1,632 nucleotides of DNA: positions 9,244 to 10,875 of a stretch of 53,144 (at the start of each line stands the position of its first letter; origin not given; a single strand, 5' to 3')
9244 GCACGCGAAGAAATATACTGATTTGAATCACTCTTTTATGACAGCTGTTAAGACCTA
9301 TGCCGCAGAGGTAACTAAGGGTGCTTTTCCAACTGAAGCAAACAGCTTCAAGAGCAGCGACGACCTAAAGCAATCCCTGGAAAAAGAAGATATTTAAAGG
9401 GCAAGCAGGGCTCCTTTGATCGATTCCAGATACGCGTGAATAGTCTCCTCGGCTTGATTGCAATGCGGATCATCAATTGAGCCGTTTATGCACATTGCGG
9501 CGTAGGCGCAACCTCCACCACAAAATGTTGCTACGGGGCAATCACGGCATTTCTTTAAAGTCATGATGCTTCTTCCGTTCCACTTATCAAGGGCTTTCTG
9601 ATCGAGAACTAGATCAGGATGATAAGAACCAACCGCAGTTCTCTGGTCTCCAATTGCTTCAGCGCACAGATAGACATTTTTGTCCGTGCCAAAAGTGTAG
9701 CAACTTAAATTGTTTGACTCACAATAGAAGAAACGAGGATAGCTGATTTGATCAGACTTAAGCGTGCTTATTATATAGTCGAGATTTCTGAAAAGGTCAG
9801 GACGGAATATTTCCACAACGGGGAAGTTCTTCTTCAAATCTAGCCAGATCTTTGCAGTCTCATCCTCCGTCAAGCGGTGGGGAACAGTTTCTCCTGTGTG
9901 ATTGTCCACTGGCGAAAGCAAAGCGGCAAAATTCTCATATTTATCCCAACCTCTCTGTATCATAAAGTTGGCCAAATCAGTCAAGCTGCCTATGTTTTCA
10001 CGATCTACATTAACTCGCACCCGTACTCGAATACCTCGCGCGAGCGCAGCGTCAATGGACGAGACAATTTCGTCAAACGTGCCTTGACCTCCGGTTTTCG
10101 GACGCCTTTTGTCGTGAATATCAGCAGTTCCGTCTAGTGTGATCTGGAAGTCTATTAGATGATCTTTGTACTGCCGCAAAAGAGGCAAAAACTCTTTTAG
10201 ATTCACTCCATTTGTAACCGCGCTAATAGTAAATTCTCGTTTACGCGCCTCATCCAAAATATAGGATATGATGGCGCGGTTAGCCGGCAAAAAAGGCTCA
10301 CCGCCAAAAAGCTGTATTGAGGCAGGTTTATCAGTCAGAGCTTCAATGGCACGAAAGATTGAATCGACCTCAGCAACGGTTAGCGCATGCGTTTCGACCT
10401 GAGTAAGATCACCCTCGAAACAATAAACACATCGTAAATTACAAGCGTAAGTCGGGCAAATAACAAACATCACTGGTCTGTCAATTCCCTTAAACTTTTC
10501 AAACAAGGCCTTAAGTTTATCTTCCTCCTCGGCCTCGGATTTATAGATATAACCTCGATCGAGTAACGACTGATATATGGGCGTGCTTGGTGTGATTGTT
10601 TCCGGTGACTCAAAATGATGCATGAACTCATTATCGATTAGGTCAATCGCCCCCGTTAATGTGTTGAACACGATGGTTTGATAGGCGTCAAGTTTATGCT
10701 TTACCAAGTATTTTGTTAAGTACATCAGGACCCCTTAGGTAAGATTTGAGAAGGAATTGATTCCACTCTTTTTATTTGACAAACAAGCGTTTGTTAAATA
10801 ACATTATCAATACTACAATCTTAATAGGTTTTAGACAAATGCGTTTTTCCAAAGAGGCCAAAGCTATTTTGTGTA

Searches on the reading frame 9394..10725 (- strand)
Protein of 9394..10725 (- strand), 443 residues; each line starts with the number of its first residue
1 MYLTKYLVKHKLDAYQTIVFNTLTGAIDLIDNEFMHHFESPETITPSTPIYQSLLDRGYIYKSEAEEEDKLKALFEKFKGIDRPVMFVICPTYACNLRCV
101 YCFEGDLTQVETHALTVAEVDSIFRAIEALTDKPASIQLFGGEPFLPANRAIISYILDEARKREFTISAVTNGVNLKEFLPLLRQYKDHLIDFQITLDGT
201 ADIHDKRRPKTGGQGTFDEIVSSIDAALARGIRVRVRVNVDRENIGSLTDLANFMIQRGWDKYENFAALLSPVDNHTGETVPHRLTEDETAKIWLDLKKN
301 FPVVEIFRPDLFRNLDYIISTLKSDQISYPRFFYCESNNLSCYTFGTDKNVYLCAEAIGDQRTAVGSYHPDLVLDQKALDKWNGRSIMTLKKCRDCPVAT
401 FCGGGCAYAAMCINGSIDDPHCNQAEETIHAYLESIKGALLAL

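Call 6: search_protein_families(library=ncbifam, proteins=[window:9394-10725:-], max_evalue=0.01)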
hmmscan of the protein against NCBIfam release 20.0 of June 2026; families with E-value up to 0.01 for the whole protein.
window:9394-10725:- (443 aa): 76 families (the best 25 are shown)
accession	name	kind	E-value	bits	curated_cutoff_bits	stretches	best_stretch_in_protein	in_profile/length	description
NF038107.1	rSAM_NF038107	equivalog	3e-44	151.5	600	2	11-262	11-270/444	Cys-every-fifth radical SAM/SPASM peptide maturase CefB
TIGR04463.1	rSAM_vs_C_rich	equivalog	6.7e-41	140.4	525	1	15-410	10-398/438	TIGR04463 family radical SAM/SPASM RiPP maturase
TIGR04334.1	rSAM_Clo7bot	equivalog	2.1e-34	118.9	600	1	5-425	4-421/440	radical SAM/SPASM domain Clo7bot peptide maturase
TIGR04280.1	geopep_mat_rSAM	hypoth_equivalog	4.2e-33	114.9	400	1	3-434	3-418/428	geopeptide radical SAM maturase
NF047865.1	rSAM_PapB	equivalog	3.8e-27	95.4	340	1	92-420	10-330/330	PapB family radical SAM/SPASM ranthipeptide maturase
NF040899.1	ryptide_rSAM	equivalog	9.2e-26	90.5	600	1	85-410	98-428/464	radical SAM/SPASM ryptide class RiPP maturase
TIGR04064.1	rSAM_nif11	equivalog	5.6e-25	88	518.7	1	86-422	82-416/459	nif11-like peptide radical SAM maturase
NF041298.1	rSAM_mat_DynA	equivalog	5.9e-25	88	450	1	88-419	4-334/356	dynobactin maturation radical SAM/SPASM protein DynA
NF052473.1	rSAM_FlmE_OhkG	exception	1.2e-22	80.2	500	1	16-433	17-451/481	FlmE/OhkG family radical SAM/SPASM peptide maturase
NF040492.1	not_ScfB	exception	4.7e-22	78.5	855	1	63-420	72-429/450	ScfB-related radical SAM/SPASM orphan maturase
TIGR03974.1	rSAM_six_Cys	equivalog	6.9e-22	77.9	425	1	68-421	78-431/451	thioether cross-link-forming SCIFF peptide maturase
TIGR03978.1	rSAM_paired_1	equivalog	2.4e-21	76.1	370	1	17-230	13-230/466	His-Xaa-Ser system radical SAM maturase HxsB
TIGR04163.1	rSAM_cobopep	equivalog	1.1e-20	73.8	375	2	66-257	45-237/428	peptide-modifying radical SAM enzyme CbpB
TIGR04083.1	rSAM_pep_methan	hypoth_equivalog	2.7e-19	69.3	300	1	88-424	3-331/376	TIGR04083 family peptide-modifying radical SAM enzyme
TIGR04068.1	rSAM_ocin_clost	equivalog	1.9e-18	66.6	500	1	47-226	46-231/462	Cys-rich peptide radical SAM maturase CcpM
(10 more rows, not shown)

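Call 7: search_protein_families(library=pfam, proteins=[window:9394-10725:-], max_evalue=0.01)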
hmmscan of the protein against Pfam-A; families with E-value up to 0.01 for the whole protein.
window:9394-10725:- (443 aa): 2 families
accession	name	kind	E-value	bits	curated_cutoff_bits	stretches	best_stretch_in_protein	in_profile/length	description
PF04055.27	Radical_SAM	-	7e-18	65.8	29.5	1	90-254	2-165/166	Radical SAM superfamily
PF13353.11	Fer4_12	-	4.2e-08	34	22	1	94-211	14-126/137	4Fe-4S single cluster domain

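Call 8: find_related_loci(query=window:9394-10725:-, collection=genome_contigs, flank=6000)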
Query window:9394-10725:- (443 aa) in genome_contigs; peptide patterns used: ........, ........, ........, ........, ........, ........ (x = any residue, [..] = any of these).
56 stretches matched a pattern; 1 encode a relative of the query (tblastn E <= 1e-3); 1 distinct loci.
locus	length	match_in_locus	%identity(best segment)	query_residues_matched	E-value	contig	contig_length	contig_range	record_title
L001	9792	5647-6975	94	1-443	0e+0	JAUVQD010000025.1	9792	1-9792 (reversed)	MAG: Actinomycetes bacterium isolate CSMAG_679 CSMAG_679_k127_6473411_length_9792_cov_56.7778, whole genome shotgun sequ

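Call 13: find_homologous_proteins(query=window:9394-10725:-, max_evalue=1e-20)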
Query window:9394-10725:- (443 aa): 182 proteins with E <= 1e-20 among 8000 candidates; the best 120 are listed.
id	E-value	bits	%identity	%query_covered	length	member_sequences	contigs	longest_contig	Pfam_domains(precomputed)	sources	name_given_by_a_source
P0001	1.0e-286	969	94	100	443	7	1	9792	PF04055.28,PF13353.12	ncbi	-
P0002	5.5e-203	693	64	100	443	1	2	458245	PF04055.28,PF13353.12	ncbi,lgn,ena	-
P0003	4.4e-201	687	65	100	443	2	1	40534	PF04055.28,PF13353.12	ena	-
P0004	5.0e-201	686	66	100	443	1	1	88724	PF04055.28,PF13353.12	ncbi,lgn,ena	-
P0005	6.5e-182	623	59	100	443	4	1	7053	PF04055.28,PF13353.12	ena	-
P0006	2.3e-181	622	60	100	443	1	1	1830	PF04055.28,PF13353.12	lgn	-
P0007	2.5e-176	605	58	100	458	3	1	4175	PF04055.28,PF13353.12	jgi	jgi:uncharacterized protein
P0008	4.4e-175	601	58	100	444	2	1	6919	PF04055.28,PF13353.12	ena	-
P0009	5.9e-175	600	57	100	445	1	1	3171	PF04055.28,PF13353.12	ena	-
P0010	3.4e-171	588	57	100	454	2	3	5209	PF04055.28,PF13353.12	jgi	jgi:uncharacterized protein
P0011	7.8e-170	584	56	100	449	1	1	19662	PF04055.28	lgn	-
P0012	3.9e-168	578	54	100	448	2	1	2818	PF04055.28,PF13353.12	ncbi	-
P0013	4.1e-165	568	53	100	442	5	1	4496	PF04055.28,PF13353.12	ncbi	-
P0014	4.9e-165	568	57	100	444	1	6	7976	PF04055.28,PF13353.12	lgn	-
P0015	7.2e-165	567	55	100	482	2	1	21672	PF04055.28,PF13353.12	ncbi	-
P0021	3.2e-122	427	44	100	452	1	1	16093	PF04055.28,PF13353.12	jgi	-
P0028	9.0e-103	363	39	100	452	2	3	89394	PF04055.28,PF13353.12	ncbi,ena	-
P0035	2.0e-97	345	37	99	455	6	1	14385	PF04055.28,PF13353.12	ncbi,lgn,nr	ncbi:MAG: radical SAM protein [Candidatus Aquicultor sp.]|nr:radical SAM protein [Candidatus Aquicul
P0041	3.6e-95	338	37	99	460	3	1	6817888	PF04055.28,PF13353.12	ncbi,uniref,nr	ncbi:radical SAM protein [Anaerocolumna sp. AGMB13025]|uniref:radical SAM/SPASM domain-containing pr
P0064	1.4e-86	309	36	100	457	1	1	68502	PF04055.28,PF13353.12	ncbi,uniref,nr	ncbi:radical SAM protein [Herbivorax sp. ANBcel31]|uniref:radical SAM/SPASM domain-containing protei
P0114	1.5e-58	217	33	93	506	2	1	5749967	PF04055.28,PF13353.12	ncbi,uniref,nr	ncbi:radical SAM/SPASM domain-containing protein [Paenibacillus beijingensis]|uniref:Radical SAM cor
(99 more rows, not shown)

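Call 14: find_encoding_contigs(protein=P0002, flank=5000, max_places=2)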
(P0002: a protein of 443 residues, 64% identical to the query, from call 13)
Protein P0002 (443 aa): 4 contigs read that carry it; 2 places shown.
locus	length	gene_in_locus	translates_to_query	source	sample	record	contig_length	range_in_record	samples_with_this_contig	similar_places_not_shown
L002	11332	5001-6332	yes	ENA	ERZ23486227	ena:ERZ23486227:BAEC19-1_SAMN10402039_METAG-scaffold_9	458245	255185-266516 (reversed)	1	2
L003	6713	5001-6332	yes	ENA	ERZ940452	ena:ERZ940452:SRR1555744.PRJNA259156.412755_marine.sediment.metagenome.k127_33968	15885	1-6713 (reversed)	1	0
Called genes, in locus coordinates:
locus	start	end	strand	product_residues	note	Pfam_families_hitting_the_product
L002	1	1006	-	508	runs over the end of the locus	PF01656:CbiA, PF13500:AAA_26, PF07685:GATase_3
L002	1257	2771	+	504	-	PF07730:HisKA_3, PF02518:HATPase_c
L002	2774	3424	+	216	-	PF00072:Response_reg, PF00196:GerE, PF08281:Sigma70_r4_2 (weak)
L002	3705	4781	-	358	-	PF05569:Peptidase_M56, PF01435:Peptidase_M48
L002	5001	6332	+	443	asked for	PF04055:Radical_SAM, PF13353:Fer4_12 (weak)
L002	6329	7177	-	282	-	PF02548:Pantoate_transf, PF13714:PEP_mutase (weak)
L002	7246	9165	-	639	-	PF06480:FtsH_ext, PF00004:AAA, PF07728:AAA_5 (faint), PF17862:AAA_lid_3, PF01434:Peptidase_M41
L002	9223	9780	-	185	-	PF00156:Pribosyltran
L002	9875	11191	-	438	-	PF01171:ATP_bind_3, PF11734:TilS_C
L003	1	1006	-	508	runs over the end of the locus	PF01656:CbiA, PF13500:AAA_26, PF07685:GATase_3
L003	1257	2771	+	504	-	PF07730:HisKA_3, PF02518:HATPase_c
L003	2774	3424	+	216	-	PF00072:Response_reg, PF00196:GerE, PF08281:Sigma70_r4_2 (weak)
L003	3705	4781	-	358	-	PF05569:Peptidase_M56, PF01435:Peptidase_M48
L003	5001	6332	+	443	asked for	PF04055:Radical_SAM, PF13353:Fer4_12 (weak)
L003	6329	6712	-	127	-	?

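Call 15: find_encoding_contigs(protein=P0003, flank=5000, max_places=2)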
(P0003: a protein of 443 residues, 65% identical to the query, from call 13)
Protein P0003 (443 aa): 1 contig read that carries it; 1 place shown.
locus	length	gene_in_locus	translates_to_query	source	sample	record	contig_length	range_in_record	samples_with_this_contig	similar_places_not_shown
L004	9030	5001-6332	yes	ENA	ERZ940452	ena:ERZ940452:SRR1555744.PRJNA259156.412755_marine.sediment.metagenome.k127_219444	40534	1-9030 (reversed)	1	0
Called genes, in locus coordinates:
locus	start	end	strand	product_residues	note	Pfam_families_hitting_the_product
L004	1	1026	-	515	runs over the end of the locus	PF01656:CbiA, PF13500:AAA_26, PF07685:GATase_3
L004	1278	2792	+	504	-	PF07730:HisKA_3, PF02518:HATPase_c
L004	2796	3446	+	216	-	PF00072:Response_reg, PF08281:Sigma70_r4_2 (weak), PF00196:GerE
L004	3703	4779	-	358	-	PF05569:Peptidase_M56, PF01435:Peptidase_M48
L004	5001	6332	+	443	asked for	PF13353:Fer4_12 (weak), PF04055:Radical_SAM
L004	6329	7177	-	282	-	PF02548:Pantoate_transf, PF13714:PEP_mutase (weak)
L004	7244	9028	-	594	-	?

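Call 16: find_encoding_contigs(protein=P0004, flank=5000, max_places=2)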
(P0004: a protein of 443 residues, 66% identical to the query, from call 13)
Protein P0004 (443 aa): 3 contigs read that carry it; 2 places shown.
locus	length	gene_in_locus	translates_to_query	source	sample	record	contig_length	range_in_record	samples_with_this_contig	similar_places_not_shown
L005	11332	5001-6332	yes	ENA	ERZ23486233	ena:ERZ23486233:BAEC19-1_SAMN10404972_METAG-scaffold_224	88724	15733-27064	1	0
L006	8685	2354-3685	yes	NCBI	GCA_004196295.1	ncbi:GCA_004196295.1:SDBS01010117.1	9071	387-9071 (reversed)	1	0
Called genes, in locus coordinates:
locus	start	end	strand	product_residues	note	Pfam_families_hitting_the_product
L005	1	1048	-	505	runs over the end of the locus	PF01656:CbiA, PF13500:AAA_26, PF07685:GATase_3, PF01174:SNO (weak)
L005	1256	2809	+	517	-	PF07730:HisKA_3, PF02518:HATPase_c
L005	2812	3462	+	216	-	PF00072:Response_reg, PF00196:GerE, PF08281:Sigma70_r4_2 (weak)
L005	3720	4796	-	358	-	PF05569:Peptidase_M56, PF01435:Peptidase_M48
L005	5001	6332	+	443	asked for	PF04055:Radical_SAM, PF13353:Fer4_12 (weak)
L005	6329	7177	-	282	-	PF02548:Pantoate_transf, PF13714:PEP_mutase (weak)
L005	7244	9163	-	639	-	PF06480:FtsH_ext, PF00004:AAA, PF17862:AAA_lid_3, PF01434:Peptidase_M41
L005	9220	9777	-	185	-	PF00156:Pribosyltran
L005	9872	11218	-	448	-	PF01171:ATP_bind_3, PF11734:TilS_C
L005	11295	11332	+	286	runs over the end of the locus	PF01261:AP_endonuc_2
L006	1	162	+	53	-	?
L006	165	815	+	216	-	PF00072:Response_reg, PF00196:GerE, PF08281:Sigma70_r4_2 (weak)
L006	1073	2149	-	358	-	PF05569:Peptidase_M56, PF01435:Peptidase_M48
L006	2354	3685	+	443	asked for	PF04055:Radical_SAM, PF13353:Fer4_12 (weak)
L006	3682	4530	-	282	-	PF02548:Pantoate_transf, PF13714:PEP_mutase (weak)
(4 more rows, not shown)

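Call 21: find_encoding_contigs(protein=P0011, flank=5000, max_places=1)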
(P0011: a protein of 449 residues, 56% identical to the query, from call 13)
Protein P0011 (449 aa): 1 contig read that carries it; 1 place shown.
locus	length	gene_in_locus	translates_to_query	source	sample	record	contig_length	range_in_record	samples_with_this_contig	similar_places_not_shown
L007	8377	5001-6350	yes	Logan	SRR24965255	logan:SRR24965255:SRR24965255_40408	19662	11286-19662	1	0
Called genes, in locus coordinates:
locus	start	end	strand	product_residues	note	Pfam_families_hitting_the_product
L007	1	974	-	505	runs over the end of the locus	PF01656:CbiA, PF13500:AAA_26, PF07685:GATase_3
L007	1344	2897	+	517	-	PF07730:HisKA_3, PF02518:HATPase_c, PF13581:HATPase_c_2 (weak)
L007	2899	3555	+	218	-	PF00072:Response_reg, PF04545:Sigma70_r4 (faint), PF00196:GerE, PF08281:Sigma70_r4_2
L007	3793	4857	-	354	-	PF05569:Peptidase_M56, PF01435:Peptidase_M48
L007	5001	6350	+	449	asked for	PF04055:Radical_SAM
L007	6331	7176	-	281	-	PF02548:Pantoate_transf, PF13714:PEP_mutase (weak)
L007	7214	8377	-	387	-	?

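Call 22: find_encoding_contigs(protein=P0015, flank=5000, max_places=1)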
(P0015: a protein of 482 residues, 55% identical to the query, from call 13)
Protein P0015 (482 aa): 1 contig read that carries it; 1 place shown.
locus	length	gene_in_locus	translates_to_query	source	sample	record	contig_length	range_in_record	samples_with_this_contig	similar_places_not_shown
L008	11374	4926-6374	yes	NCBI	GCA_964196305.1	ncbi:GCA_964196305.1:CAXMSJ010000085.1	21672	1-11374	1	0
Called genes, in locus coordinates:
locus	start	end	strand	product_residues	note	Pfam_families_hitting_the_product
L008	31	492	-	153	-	PF02283:CobU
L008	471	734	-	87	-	-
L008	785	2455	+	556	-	PF07730:HisKA_3, PF02518:HATPase_c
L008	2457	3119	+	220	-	PF00072:Response_reg, PF00196:GerE, PF04545:Sigma70_r4 (weak), PF08281:Sigma70_r4_2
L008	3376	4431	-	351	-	PF05569:Peptidase_M56, PF01435:Peptidase_M48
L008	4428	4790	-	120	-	PF03965:Penicillinase_R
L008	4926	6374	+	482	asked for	PF04055:Radical_SAM, PF13353:Fer4_12 (faint)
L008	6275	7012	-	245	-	PF02548:Pantoate_transf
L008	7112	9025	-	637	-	PF06480:FtsH_ext, PF00004:AAA, PF07728:AAA_5 (weak), PF13671:AAA_33 (faint), PF17862:AAA_lid_3, PF01434:Peptidase_M41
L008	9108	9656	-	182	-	PF00156:Pribosyltran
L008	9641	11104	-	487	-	PF01171:ATP_bind_3, PF11734:TilS_C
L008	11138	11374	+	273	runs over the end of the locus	PF01261:AP_endonuc_2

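Call 23: find_encoding_contigs(protein=P0021, flank=5000, max_places=1)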
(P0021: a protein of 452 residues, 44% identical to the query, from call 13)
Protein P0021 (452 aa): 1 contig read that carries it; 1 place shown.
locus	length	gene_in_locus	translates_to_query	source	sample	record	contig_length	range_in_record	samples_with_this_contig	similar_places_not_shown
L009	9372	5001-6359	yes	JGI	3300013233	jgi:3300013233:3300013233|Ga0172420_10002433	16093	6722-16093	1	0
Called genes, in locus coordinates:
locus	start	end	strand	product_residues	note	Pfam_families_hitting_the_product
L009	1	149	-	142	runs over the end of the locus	PF12844:HTH_19, PF13413:HTH_25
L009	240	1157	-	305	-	PF02445:NadA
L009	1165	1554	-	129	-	PF02261:Asp_decarbox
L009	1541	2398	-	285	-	PF02569:Pantoate_ligase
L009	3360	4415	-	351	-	PF05569:Peptidase_M56, PF01435:Peptidase_M48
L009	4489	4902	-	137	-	PF03965:Penicillinase_R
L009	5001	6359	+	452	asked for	PF13353:Fer4_12, PF04055:Radical_SAM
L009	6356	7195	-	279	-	PF02548:Pantoate_transf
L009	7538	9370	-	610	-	?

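Call 27: find_encoding_contigs(protein=P0028, flank=5000, max_places=1)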
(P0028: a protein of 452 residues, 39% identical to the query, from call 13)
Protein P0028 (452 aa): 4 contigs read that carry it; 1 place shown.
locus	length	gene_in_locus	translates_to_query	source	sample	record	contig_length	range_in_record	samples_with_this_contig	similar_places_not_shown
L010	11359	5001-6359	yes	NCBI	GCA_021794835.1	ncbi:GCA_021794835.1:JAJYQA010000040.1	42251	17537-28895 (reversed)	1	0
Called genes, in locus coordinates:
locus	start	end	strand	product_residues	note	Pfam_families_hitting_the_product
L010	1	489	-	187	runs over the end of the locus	-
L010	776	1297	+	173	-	PF00210:Ferritin, PF02915:Rubrerythrin, PF23458:DUF7130 (weak), PF21349:RUBY_RBDX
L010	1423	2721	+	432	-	-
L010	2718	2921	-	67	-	PF02915:Rubrerythrin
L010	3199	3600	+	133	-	PF03965:Penicillinase_R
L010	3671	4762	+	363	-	PF05569:Peptidase_M56, PF01435:Peptidase_M48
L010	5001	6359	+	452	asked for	PF04055:Radical_SAM, PF13353:Fer4_12 (weak)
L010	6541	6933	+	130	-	PF01978:TrmB (faint), PF03965:Penicillinase_R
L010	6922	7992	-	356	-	PF05343:Peptidase_M42, PF01546:Peptidase_M20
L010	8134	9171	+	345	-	PF05569:Peptidase_M56, PF01435:Peptidase_M48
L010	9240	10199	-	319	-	PF00389:2-Hacid_dh, PF02826:2-Hacid_dh_C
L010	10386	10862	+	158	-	PF13298:LigD_N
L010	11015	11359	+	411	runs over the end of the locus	PF24568:CC_PcsB, PF01551:Peptidase_M23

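Call 28: find_encoding_contigs(protein=P0035, flank=5000, max_places=1)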
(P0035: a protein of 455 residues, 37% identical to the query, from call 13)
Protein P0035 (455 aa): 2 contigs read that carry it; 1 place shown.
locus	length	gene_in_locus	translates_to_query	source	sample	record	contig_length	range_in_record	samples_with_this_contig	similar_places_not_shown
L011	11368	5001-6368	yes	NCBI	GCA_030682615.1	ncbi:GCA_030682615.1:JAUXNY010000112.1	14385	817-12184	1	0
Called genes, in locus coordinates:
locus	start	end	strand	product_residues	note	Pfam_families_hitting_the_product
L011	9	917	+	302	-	PF00990:GGDEF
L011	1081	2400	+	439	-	PF22113:Mtrc-MtrF_II-IV_dom (faint), PF13435:Cytochrome_C554 (weak)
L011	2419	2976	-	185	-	PF21349:RUBY_RBDX (faint), PF02915:Rubrerythrin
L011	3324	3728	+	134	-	PF03965:Penicillinase_R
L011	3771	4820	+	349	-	PF05569:Peptidase_M56, PF01435:Peptidase_M48 (weak)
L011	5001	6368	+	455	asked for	PF04055:Radical_SAM, PF13353:Fer4_12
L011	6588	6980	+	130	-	PF03965:Penicillinase_R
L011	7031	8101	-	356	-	PF05343:Peptidase_M42, PF01546:Peptidase_M20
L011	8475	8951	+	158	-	PF13298:LigD_N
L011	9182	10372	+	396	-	PF24568:CC_PcsB, PF01551:Peptidase_M23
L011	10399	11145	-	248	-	PF01869:BcrAD_BadFG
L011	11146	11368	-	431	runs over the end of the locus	PF06050:HGD-D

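Call 29: find_encoding_contigs(protein=P0041, flank=5000, max_places=1)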
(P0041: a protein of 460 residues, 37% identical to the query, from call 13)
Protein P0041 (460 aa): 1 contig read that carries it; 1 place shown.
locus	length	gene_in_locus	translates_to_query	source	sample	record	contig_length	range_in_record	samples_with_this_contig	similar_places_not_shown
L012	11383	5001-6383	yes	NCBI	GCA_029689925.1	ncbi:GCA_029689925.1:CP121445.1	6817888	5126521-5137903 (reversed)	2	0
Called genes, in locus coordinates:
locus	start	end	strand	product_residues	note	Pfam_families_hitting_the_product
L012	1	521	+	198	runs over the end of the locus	PF13189:Cytidylate_kin2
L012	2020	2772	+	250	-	PF02517:Rce1-like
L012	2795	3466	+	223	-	PF00072:Response_reg, PF00486:Trans_reg_C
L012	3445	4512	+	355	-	PF00512:HisKA, PF02518:HATPase_c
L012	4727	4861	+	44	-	-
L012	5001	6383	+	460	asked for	PF04055:Radical_SAM, PF13353:Fer4_12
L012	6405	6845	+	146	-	-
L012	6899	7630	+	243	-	-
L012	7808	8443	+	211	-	PF00005:ABC_tran, PF13304:AAA_21 (faint), PF02463:SMC_N (weak)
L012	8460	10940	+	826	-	PF02687:FtsX, PF12704:MacB_PCD, PF02687:FtsX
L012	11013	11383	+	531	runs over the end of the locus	PF01564:Spermine_synth, PF13649:Methyltransf_25 (faint)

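Call 60: search_solved_structures(query=window:9394-10725:-, max_evalue=0.001)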
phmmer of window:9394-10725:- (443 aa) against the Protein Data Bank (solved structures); distinct sequences matched with E-value up to 0.001: 4.
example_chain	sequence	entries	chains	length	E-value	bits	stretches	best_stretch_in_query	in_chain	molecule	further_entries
5wgg_A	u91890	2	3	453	1.3e-16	63.7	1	81-410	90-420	Radical SAM domain protein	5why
4k37_A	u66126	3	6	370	0.00017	23.8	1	85-278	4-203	Anaerobic sulfatase-maturating enzyme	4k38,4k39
4k36_A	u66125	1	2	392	0.00021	23.5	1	85-278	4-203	Anaerobic sulfatase-maturating enzyme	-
6efn_A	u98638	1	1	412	0.00057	22.1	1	84-253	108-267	Sporulation killing factor maturation protein SkfB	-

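Call 67: find_encoding_contigs(protein=P0064, flank=4000, max_places=1)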
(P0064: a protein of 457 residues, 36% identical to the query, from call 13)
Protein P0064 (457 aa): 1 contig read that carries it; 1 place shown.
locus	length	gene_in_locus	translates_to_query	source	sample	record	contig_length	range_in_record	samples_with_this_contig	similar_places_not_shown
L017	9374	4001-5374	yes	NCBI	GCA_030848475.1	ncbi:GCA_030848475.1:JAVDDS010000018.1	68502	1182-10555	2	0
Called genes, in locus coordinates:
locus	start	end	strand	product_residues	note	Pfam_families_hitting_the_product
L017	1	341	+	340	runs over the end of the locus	PF02899:Phage_int_SAM_1, PF13102:Phage_int_SAM_5 (faint), PF13495:Phage_int_SAM_4 (weak), PF00589:Phage_integrase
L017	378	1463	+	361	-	PF00501:AMP-binding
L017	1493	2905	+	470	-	PF04055:Radical_SAM, PF13353:Fer4_12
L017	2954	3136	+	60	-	-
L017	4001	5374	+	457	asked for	PF13353:Fer4_12, PF04055:Radical_SAM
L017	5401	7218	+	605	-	PF00664:ABC_membrane, PF13175:AAA_15 (faint), PF00005:ABC_tran, PF13304:AAA_21 (faint)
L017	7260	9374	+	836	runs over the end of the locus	PF12704:MacB_PCD, PF02687:FtsX, PF12704:MacB_PCD (weak), PF02687:FtsX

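Call 68: find_encoding_contigs(protein=P0114, flank=4000, max_places=1)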
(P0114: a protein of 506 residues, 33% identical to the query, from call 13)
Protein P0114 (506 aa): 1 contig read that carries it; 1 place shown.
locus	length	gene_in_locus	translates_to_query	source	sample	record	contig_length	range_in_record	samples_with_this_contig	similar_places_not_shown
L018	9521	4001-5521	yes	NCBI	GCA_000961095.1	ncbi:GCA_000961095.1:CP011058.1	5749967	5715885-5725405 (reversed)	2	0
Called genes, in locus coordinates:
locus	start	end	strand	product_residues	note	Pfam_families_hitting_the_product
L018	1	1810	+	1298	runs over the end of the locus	PF00317:Ribonuc_red_lgN (faint), PF02867:Ribonuc_red_lgC, PF14890:Intein_splicing, PF14528:LAGLIDADG_3, PF12637:TSCPD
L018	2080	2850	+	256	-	PF06527:TniQ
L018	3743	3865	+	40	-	-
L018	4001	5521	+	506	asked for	PF04055:Radical_SAM, PF13353:Fer4_12 (weak)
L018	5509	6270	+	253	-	PF00891:Methyltransf_2, PF13489:Methyltransf_23, PF01209:Ubie_methyltran, PF05148:Methyltransf_8, PF05175:MTS, PF13847:Methyltransf_31, PF08241:Methyltransf_11, PF08242:Methyltransf_12, +6 more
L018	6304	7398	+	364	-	PF02492:cobW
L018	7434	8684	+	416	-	PF01266:DAO (faint), PF01494:FAD_binding_3, PF07992:Pyr_redox_2 (faint), PF12831:FAD_oxidored (weak)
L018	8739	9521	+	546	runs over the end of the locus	PF03169:OPT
